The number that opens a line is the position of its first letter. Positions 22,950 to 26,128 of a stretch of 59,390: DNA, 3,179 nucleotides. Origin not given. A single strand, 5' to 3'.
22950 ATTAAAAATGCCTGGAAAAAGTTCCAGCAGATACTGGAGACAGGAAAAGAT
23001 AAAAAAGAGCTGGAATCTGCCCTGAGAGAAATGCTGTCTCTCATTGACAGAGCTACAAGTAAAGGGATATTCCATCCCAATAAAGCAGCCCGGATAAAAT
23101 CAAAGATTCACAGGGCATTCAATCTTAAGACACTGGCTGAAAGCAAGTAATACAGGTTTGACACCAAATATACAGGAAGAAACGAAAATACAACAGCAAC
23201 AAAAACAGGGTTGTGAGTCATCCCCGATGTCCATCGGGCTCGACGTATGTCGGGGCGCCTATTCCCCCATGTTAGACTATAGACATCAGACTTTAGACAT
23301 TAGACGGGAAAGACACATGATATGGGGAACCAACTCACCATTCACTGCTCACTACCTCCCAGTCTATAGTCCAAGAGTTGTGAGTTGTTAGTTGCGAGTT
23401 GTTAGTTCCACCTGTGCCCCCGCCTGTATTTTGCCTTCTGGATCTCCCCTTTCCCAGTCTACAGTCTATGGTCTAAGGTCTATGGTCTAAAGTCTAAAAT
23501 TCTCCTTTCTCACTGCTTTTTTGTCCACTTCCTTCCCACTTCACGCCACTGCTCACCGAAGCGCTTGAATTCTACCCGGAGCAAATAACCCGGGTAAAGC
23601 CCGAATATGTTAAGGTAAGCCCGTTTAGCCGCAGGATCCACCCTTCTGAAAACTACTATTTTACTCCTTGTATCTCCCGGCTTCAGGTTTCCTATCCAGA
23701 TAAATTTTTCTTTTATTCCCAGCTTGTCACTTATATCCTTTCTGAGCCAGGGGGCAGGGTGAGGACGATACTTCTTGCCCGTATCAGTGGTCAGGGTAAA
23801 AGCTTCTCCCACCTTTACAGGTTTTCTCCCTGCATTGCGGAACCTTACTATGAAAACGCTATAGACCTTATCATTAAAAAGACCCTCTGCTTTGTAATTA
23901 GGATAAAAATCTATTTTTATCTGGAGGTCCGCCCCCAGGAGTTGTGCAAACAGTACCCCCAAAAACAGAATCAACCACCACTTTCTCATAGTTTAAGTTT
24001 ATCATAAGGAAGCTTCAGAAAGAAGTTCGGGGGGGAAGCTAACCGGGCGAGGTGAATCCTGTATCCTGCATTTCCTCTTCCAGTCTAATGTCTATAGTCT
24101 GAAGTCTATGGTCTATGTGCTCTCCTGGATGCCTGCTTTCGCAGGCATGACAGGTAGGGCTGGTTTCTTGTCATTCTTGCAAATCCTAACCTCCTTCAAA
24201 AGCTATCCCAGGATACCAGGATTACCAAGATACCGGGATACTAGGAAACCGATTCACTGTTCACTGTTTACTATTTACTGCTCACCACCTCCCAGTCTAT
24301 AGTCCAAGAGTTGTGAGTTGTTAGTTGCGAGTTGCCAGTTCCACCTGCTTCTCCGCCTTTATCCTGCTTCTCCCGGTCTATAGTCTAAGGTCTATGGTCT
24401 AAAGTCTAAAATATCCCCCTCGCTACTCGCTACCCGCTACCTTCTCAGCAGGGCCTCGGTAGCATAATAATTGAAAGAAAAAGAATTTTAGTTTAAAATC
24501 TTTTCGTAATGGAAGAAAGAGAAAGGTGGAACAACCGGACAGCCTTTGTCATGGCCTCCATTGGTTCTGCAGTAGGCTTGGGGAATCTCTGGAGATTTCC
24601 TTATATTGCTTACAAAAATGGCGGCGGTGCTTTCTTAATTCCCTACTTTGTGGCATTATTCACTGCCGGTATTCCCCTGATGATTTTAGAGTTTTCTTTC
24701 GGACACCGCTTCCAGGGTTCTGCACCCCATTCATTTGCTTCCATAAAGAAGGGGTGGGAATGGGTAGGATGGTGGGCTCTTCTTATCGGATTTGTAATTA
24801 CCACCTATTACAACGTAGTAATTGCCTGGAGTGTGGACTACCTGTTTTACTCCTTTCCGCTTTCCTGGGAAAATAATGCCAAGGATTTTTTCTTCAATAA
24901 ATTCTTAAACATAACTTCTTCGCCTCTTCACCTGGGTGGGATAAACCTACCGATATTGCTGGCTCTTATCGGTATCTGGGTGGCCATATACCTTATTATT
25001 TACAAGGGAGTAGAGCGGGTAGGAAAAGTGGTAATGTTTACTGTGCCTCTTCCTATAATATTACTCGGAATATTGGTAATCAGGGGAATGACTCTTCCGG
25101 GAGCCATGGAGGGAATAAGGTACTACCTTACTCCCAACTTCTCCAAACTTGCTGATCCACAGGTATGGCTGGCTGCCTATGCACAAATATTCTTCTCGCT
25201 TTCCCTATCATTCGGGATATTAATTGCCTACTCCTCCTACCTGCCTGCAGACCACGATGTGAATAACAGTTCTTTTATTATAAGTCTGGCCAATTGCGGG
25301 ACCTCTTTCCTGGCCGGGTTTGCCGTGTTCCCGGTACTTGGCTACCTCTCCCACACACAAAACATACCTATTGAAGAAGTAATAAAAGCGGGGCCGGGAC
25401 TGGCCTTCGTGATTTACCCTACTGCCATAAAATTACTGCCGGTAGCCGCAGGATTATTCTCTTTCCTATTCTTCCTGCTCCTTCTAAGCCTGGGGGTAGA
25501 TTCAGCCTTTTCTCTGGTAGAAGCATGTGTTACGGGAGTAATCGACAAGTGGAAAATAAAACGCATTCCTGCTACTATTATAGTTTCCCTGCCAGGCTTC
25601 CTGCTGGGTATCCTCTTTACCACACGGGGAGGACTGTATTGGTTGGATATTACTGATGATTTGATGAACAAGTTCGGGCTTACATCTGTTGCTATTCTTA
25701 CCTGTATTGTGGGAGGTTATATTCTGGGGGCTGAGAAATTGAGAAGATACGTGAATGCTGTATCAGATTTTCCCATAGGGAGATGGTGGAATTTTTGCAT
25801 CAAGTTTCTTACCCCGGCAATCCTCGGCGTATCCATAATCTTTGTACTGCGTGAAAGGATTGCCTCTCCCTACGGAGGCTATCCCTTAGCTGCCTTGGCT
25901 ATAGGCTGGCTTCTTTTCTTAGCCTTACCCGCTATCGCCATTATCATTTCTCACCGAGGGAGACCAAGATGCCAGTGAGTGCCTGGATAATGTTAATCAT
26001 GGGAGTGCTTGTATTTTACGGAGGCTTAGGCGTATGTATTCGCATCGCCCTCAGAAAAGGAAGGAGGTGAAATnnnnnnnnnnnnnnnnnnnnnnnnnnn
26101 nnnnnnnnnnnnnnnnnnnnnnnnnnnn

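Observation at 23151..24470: Dispersed mosaic intergenic repeats built from tandem heptanucleotides (STRR-like)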

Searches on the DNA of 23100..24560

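Call 67: search_rna_families(source=window, start=23100, end=24560, threshold=evalue, max_evalue=1)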
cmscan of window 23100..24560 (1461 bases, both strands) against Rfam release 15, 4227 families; matches with E-value up to 1: 0.
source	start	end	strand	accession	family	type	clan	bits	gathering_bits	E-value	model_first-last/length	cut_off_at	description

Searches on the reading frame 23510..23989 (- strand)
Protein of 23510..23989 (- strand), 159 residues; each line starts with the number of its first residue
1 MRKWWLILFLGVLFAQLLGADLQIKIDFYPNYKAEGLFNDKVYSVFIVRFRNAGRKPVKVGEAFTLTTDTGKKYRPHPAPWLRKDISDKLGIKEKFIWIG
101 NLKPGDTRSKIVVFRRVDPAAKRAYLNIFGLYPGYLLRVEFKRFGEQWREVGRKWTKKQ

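Call 20: search_protein_families(library=pfam, proteins=[window:23510-23989:-])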
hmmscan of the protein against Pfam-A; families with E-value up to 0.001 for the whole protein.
window:23510-23989:- (159 aa): 0 families

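Call 23: find_encoding_contigs(protein=window:23510-23989:-, flank=3000, max_places=10)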
Protein window:23510-23989:- (159 aa): no gene with exactly this product is on record in the collection.

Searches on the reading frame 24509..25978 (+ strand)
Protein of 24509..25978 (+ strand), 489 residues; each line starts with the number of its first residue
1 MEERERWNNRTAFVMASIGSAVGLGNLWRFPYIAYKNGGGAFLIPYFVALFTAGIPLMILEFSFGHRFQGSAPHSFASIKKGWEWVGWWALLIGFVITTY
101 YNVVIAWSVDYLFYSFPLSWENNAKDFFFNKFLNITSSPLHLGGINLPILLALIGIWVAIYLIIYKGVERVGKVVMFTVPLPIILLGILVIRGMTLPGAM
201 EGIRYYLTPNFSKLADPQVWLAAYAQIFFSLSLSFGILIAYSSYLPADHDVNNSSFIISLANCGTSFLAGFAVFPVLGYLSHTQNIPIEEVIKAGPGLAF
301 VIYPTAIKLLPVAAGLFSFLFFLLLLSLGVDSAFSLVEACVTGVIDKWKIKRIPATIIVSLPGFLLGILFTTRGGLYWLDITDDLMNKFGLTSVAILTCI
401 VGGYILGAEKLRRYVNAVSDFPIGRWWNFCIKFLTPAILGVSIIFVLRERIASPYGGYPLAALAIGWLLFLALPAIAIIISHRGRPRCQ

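Call 8: find_encoding_contigs(protein=window:24509-25978:+, flank=3000, max_places=10)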
Protein window:24509-25978:+ (489 aa): 2 contigs read that carry it; 2 places shown.
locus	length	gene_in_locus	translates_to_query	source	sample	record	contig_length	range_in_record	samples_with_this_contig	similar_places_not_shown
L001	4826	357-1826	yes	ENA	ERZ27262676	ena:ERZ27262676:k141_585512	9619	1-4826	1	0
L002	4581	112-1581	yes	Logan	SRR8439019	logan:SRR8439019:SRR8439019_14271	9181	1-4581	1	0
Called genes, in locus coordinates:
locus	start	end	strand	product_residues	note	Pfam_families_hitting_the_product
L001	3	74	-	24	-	?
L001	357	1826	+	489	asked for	PF00209:SNF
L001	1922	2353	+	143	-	PF27226:AF_1845 (weak)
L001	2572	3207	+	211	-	PF03544:TonB_C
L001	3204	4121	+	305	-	PF00294:PfkB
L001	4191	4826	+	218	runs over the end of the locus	PF01476:LysM, PF01551:Peptidase_M23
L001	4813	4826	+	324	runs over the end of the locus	PF12895:ANAPC3 (faint), PF00515:TPR_1 (faint), PF07719:TPR_2 (faint), PF13181:TPR_8 (faint), PF13424:TPR_12 (faint), PF13432:TPR_16, PF13174:TPR_6 (weak), PF13525:YfiO, +2 more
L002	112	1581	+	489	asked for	PF00209:SNF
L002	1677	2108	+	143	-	PF27226:AF_1845 (weak)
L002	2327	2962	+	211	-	PF03544:TonB_C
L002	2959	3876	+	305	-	PF00294:PfkB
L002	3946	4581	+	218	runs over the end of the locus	PF01476:LysM, PF01551:Peptidase_M23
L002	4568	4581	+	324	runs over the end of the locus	PF12895:ANAPC3 (faint), PF00515:TPR_1 (faint), PF07719:TPR_2 (faint), PF13181:TPR_8 (faint), PF13424:TPR_12 (faint), PF13432:TPR_16, PF13174:TPR_6 (weak), PF13525:YfiO, +2 more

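Call 15: find_related_loci(query=window:24509-25978:+, collection=genome_contigs, flank=10000)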
Query window:24509-25978:+ (489 aa) in genome_contigs; peptide patterns used: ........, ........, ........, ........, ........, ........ (x = any residue, [..] = any of these).
41 stretches matched a pattern; 18 encode a relative of the query (tblastn E <= 1e-3); 18 distinct loci.
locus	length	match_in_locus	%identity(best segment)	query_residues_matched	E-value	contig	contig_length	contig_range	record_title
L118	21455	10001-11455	57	4-489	0e+0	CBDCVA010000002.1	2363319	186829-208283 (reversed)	MAG: Candidatus Latescibacterota bacterium isolate bb234c53-c0f8-4b28-8135-e2c33dbce641 genome assembly, contig: contig_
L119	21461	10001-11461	53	1-487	2e-166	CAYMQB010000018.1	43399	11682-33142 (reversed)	MAG TPA_asm: uncultured bacterium isolate binchicken_co228_479 genome assembly, contig: NODE_968_length_43399_cov_41.607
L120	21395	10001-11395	50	2-466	3e-148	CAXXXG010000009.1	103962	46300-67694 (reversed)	MAG: Sedimentisphaerales bacterium isolate 547d8dc4-f4dd-4db4-9462-dbf544382da7 genome assembly, contig: contig_9, whole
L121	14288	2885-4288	46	2-467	4e-143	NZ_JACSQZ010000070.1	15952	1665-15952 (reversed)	Clostridium gallinarum strain Sa3CUN1 NODE_70_length_15952_cov_42.887055, whole genome shotgun sequence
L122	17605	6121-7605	48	3-487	3e-138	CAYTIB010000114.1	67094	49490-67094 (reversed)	MAG TPA_asm: uncultured bacterium isolate SRP092796_co2_525 genome assembly, contig: k141_2116949, whole genome shotgun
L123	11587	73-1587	44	1-489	3e-132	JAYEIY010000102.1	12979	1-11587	MAG: Verrucomicrobiota bacterium isolate MAG179 MAG179_102, whole genome shotgun sequence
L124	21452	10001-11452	47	3-483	2e-131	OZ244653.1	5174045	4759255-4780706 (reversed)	MAG: bacterium isolate 39c32cc5-dc70-4d00-b26d-4165b0e321b9 genome assembly, chromosome: 1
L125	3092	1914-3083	54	2-391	4e-133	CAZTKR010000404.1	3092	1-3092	MAG TPA_asm: uncultured bacterium isolate binchicken_co334_18 genome assembly, contig: NODE_70210_length_3092_cov_4.4800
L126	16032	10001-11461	43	3-477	3e-127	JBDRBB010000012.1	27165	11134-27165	MAG: Pseudomonadota bacterium isolate MEGAHIT-group-1.1036 k141_7348689, whole genome shotgun sequence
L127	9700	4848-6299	48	3-483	2e-124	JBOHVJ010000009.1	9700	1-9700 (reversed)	MAG: Candidatus Binatia bacterium isolate M3-S_metawrap_bin.153 k127_2070999, whole genome shotgun sequence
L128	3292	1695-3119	47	3-472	4e-120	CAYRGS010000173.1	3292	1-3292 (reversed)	MAG TPA_asm: uncultured bacterium isolate SRP092902_co1_590 genome assembly, contig: NODE_68934_length_3292_cov_4.764288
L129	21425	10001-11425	46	3-472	5e-115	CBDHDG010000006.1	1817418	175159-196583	MAG: bacterium isolate 69b2227f-91d7-440d-8fa6-b459675921ba genome assembly, contig: contig_6, whole genome shotgun sequ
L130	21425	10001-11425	43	2-466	2e-107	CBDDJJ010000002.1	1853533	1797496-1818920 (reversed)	MAG: Halieaceae bacterium isolate 6336bccc-a9f8-448e-bb04-7863cc1152d2 genome assembly, contig: contig_2, whole genome s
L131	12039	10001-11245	33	2-432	1e-54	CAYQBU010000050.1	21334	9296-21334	MAG TPA_asm: uncultured Bradymonadales bacterium isolate binchicken_co32_227 genome assembly, contig: NODE_3593_length_2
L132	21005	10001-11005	36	2-352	1e-51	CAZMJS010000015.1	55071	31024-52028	MAG TPA_asm: uncultured Bradymonadales bacterium isolate binchicken_co32_390 genome assembly, contig: NODE_527_length_55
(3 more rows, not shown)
